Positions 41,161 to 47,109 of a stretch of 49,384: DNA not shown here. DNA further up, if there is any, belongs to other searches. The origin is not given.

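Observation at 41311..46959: Giant secreted mosaic protein joining two different LRR solenoids, Ig-like/Calx-beta/cadherin-like modules and a leishmanolysin-type protease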

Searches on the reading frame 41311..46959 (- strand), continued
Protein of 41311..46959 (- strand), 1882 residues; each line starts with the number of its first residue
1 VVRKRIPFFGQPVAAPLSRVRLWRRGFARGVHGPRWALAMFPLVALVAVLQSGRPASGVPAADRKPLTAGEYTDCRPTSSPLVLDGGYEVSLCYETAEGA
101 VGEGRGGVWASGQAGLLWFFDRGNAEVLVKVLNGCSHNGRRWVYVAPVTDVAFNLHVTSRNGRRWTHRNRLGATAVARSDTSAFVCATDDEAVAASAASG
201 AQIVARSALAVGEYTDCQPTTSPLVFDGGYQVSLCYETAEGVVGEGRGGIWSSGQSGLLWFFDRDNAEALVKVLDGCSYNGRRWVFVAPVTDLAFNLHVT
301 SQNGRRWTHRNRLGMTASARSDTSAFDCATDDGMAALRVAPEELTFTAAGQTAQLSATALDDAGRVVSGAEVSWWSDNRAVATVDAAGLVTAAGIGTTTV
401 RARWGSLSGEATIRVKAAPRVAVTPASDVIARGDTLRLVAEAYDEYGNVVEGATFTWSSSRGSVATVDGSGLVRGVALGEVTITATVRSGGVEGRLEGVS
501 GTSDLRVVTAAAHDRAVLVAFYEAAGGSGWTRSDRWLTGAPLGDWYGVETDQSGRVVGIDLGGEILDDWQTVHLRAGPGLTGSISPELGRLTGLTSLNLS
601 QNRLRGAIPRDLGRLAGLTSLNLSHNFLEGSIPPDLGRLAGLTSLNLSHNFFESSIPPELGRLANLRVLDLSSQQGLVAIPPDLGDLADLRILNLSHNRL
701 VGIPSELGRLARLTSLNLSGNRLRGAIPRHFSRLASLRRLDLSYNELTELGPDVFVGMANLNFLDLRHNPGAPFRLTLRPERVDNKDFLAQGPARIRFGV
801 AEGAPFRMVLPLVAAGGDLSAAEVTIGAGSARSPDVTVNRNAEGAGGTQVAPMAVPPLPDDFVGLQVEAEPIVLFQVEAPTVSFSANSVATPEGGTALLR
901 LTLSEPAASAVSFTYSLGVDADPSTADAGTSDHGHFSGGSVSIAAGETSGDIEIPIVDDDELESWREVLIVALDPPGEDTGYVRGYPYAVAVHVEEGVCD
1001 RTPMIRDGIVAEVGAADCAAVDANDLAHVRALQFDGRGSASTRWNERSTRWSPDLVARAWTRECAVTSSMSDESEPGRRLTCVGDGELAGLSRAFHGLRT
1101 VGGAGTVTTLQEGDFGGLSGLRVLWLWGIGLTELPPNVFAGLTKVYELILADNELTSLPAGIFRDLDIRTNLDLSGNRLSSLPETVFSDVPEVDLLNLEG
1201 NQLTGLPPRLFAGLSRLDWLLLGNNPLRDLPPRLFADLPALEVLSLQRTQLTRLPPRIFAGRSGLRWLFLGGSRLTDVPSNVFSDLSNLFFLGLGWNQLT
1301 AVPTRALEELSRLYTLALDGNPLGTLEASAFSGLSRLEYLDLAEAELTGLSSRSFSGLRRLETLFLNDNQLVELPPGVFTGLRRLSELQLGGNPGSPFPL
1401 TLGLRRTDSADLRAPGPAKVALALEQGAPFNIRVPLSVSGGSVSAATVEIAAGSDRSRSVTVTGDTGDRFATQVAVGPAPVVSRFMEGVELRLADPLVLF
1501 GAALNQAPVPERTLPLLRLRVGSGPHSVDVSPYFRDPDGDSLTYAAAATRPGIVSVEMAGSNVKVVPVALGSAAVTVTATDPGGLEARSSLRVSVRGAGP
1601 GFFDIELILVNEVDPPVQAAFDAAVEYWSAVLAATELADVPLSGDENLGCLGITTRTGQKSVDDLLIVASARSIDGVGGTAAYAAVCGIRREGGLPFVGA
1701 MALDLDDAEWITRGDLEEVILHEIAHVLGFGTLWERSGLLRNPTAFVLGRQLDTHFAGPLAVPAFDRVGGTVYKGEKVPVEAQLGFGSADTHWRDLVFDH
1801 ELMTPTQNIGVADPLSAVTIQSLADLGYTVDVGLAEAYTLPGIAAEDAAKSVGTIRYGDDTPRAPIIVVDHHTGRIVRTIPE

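Call 8: find_encoding_contigs(protein=P0001, flank=10000, max_places=3)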
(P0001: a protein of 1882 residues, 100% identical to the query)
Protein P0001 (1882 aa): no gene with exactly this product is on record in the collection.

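Call 9: find_encoding_contigs(protein=P0002, flank=10000, max_places=3)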
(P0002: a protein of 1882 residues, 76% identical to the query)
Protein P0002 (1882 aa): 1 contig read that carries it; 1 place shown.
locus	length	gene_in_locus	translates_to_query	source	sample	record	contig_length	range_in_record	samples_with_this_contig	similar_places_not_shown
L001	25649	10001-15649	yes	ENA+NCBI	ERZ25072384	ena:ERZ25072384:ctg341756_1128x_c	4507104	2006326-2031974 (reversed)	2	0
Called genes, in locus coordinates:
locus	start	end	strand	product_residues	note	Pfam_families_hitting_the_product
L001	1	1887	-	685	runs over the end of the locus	PF02730:AFOR_N, PF01314:AFOR_C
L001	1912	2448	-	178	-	-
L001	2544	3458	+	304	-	PF00561:Abhydrolase_1, PF12146:Hydrolase_4, PF12697:Abhydrolase_6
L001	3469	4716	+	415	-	PF02771:Acyl-CoA_dh_N, PF02770:Acyl-CoA_dh_M, PF00441:Acyl-CoA_dh_1, PF08028:Acyl-CoA_dh_2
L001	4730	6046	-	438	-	PF00144:Beta-lactamase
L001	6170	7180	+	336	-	PF00571:CBS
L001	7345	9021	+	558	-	PF01979:Amidohydro_1 (faint)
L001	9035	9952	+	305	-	PF20434:BD-FAE, PF07859:Abhydrolase_3, PF01738:DLH (weak), PF00326:Peptidase_S9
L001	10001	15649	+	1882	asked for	PF02368:Big_2, PF26918:Ig_Eae (weak), PF02368:Big_2, PF13855:LRR_8 (weak), PF23598:LRR_14, PF13855:LRR_8, PF13855:LRR_8, PF01457:Peptidase_M8, +7 more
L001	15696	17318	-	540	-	PF00501:AMP-binding, PF13193:AMP-binding_C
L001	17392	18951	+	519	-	PF02538:Hydantoinase_B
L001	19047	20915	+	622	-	PF02771:Acyl-CoA_dh_N, PF02770:Acyl-CoA_dh_M, PF00441:Acyl-CoA_dh_1, PF21343:ACAD9-ACADV_C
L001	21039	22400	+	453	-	PF00919:UPF0004, PF04055:Radical_SAM, PF18693:TRAM_2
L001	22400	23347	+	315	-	PF06574:FAD_syn, PF01687:Flavokinase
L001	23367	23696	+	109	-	PF00085:Thioredoxin, PF13098:Thioredoxin_2, PF13905:Thioredoxin_8 (faint)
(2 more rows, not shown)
